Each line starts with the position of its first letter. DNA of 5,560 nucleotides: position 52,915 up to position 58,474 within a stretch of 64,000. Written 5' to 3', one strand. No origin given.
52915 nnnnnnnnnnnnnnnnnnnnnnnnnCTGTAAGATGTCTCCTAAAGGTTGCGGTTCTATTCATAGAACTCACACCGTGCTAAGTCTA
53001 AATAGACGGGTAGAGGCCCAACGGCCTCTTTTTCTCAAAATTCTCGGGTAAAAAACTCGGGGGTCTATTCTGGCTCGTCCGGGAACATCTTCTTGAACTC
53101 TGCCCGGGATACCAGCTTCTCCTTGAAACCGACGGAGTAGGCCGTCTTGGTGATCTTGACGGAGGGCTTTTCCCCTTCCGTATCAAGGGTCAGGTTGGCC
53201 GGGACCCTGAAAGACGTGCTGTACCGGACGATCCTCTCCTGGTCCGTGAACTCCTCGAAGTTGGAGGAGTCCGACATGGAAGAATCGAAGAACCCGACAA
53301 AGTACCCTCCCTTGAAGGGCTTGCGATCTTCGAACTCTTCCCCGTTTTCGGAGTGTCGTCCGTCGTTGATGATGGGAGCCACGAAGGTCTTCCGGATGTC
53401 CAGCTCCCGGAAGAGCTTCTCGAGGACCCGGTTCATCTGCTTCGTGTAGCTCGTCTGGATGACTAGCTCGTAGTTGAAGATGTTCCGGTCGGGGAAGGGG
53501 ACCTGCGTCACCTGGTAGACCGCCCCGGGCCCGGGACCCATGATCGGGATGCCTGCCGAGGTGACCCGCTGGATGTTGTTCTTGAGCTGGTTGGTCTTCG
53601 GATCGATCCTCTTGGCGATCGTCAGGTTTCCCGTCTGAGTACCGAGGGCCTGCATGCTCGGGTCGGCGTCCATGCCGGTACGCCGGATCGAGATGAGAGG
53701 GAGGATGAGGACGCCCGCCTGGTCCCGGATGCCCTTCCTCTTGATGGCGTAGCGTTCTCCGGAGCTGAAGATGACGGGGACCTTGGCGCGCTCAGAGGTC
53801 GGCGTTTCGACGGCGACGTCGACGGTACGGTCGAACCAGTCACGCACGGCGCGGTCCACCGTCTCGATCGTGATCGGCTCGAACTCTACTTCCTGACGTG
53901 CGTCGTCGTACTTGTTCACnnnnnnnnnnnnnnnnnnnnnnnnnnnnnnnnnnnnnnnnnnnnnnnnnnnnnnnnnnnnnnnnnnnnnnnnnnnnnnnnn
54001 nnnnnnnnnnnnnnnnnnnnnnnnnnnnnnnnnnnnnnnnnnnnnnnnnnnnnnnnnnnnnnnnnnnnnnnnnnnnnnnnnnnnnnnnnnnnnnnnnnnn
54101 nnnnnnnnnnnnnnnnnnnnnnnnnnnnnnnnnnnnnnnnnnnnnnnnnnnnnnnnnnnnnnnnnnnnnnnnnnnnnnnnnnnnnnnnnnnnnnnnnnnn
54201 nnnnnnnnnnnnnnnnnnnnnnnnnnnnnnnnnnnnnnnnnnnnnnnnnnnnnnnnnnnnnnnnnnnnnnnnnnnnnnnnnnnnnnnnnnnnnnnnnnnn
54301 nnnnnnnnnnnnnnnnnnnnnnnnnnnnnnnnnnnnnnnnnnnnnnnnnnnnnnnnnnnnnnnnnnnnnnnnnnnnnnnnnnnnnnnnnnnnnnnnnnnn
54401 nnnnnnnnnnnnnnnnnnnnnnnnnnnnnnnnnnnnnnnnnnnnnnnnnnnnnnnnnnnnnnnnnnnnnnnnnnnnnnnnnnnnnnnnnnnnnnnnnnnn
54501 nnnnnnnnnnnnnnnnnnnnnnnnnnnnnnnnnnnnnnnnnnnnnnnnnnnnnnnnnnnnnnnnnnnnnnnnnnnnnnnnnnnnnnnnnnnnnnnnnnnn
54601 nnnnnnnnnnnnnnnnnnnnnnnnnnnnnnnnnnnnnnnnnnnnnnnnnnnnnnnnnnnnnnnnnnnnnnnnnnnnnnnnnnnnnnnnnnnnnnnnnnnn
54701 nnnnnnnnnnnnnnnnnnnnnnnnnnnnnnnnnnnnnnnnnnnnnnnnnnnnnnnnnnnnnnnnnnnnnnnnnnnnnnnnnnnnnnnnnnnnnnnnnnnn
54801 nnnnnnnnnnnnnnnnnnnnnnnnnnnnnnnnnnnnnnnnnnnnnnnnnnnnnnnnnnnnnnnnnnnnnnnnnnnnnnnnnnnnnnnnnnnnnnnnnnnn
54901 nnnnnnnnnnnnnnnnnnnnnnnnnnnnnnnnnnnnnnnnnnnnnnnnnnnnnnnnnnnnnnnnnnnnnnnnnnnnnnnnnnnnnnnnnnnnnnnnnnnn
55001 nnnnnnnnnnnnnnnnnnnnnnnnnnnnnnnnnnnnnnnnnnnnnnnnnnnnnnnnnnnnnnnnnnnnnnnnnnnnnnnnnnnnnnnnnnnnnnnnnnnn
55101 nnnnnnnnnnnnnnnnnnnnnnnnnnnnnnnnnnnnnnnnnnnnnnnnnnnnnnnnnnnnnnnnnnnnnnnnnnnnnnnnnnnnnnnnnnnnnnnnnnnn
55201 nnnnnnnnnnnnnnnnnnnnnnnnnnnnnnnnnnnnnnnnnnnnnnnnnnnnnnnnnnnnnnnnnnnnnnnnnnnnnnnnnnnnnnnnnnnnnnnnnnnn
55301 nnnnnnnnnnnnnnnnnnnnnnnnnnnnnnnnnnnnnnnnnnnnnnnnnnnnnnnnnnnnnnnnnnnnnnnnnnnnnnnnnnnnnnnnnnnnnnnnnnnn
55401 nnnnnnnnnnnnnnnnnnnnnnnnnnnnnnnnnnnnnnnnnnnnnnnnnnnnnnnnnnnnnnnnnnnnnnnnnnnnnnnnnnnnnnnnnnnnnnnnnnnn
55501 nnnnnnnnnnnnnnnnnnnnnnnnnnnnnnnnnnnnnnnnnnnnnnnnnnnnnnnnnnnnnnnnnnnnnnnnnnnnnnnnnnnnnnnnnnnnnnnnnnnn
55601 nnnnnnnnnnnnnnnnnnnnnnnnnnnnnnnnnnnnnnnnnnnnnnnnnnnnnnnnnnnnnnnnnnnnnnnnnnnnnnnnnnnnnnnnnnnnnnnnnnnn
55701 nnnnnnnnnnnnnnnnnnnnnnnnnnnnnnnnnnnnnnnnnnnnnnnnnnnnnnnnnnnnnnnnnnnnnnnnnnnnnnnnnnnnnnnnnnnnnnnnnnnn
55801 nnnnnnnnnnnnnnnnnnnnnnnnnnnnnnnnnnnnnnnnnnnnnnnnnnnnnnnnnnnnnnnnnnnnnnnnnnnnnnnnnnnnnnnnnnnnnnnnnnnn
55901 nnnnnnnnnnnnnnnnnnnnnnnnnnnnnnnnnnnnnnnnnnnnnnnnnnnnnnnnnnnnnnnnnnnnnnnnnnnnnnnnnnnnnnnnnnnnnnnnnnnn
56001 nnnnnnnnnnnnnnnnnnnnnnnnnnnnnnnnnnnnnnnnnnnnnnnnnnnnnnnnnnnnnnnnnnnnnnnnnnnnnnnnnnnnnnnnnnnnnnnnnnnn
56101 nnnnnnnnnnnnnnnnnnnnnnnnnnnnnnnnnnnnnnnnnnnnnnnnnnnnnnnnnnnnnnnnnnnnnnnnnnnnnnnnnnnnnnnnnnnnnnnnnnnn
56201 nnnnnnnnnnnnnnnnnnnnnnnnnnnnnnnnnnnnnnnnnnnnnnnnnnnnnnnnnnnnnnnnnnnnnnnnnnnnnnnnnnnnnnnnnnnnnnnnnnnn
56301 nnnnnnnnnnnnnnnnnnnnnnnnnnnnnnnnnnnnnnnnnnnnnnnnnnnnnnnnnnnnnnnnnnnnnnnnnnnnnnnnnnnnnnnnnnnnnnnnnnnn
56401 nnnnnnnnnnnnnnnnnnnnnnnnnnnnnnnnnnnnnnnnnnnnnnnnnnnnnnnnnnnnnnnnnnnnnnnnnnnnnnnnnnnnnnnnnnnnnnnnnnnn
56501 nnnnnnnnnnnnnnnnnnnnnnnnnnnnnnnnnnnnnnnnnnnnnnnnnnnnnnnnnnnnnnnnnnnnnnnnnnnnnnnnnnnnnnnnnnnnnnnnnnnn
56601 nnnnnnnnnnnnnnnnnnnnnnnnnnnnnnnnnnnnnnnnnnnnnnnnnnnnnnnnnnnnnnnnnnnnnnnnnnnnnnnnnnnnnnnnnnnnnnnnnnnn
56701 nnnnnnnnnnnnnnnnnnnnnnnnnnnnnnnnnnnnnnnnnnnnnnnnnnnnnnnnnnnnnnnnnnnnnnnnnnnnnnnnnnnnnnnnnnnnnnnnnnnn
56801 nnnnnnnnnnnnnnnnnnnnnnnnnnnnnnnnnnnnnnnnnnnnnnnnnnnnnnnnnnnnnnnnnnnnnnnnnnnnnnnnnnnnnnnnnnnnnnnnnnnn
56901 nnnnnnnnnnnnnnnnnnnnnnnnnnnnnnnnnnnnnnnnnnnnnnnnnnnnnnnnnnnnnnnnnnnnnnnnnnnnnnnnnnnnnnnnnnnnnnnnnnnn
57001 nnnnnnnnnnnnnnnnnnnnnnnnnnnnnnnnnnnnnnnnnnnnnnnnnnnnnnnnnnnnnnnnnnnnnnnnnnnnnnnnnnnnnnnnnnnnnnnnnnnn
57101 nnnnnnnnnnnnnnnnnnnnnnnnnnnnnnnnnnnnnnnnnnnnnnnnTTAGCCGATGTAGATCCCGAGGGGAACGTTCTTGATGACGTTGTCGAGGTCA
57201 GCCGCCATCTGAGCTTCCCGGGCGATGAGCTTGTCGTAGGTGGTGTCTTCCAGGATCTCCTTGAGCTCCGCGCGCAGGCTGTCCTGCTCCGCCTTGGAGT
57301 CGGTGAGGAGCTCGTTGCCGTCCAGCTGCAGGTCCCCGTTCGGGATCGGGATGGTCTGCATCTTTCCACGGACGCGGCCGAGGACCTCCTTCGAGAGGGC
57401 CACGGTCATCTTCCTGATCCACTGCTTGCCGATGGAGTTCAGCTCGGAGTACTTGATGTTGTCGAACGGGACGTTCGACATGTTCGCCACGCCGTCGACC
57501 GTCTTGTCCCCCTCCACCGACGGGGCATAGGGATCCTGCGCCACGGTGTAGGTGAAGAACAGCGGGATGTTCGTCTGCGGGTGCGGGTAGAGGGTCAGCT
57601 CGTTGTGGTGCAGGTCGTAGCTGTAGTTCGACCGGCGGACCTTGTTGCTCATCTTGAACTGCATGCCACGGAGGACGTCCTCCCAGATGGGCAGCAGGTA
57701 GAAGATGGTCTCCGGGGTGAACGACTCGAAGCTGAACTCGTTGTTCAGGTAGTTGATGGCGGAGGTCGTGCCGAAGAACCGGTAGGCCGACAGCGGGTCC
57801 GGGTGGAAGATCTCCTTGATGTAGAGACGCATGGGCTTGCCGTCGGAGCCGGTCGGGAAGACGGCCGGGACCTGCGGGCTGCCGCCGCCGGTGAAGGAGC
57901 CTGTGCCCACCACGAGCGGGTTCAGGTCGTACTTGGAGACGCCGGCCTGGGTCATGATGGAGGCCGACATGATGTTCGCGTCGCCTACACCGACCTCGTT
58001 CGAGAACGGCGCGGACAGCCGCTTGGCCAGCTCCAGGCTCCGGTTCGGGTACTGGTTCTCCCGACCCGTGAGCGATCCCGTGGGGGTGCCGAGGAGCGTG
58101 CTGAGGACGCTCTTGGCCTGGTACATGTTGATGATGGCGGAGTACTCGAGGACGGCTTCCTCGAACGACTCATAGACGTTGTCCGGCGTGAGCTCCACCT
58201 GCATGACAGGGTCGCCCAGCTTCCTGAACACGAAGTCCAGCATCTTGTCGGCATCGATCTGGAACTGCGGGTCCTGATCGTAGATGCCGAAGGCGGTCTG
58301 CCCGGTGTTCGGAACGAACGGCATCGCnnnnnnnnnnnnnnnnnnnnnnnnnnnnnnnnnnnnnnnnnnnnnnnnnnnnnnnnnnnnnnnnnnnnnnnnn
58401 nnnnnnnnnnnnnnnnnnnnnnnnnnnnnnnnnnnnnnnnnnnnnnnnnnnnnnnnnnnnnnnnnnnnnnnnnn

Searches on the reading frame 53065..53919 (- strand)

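Call 55: search_protein_families(library=pfam, proteins=[window:53065-53919:-], max_evalue=0.001)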
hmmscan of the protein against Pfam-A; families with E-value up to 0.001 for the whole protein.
window:53065-53919:- (284 aa): 1 family
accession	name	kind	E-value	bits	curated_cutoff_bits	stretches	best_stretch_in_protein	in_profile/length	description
PF16724.11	T4-gp15_tss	-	0.00028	20.6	25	0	39-167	28-127/245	T4-like virus Myoviridae tail sheath stabiliser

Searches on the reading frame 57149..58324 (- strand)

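Call 3: search_protein_families(library=pfam, proteins=[window:57149-58324:-], max_evalue=0.01)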
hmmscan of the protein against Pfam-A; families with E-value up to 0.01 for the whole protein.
window:57149-58324:- (391 aa): 0 families

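Call 5: search_protein_families(library=phrogs, proteins=[window:57149-58324:-], max_evalue=0.001)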
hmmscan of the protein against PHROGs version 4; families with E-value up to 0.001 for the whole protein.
window:57149-58324:- (391 aa): 1 family
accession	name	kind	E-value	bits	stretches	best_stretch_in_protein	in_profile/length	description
phrog_211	-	connector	5.1e-12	45.9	1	24-361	726-966/976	head-tail adaptor Ad2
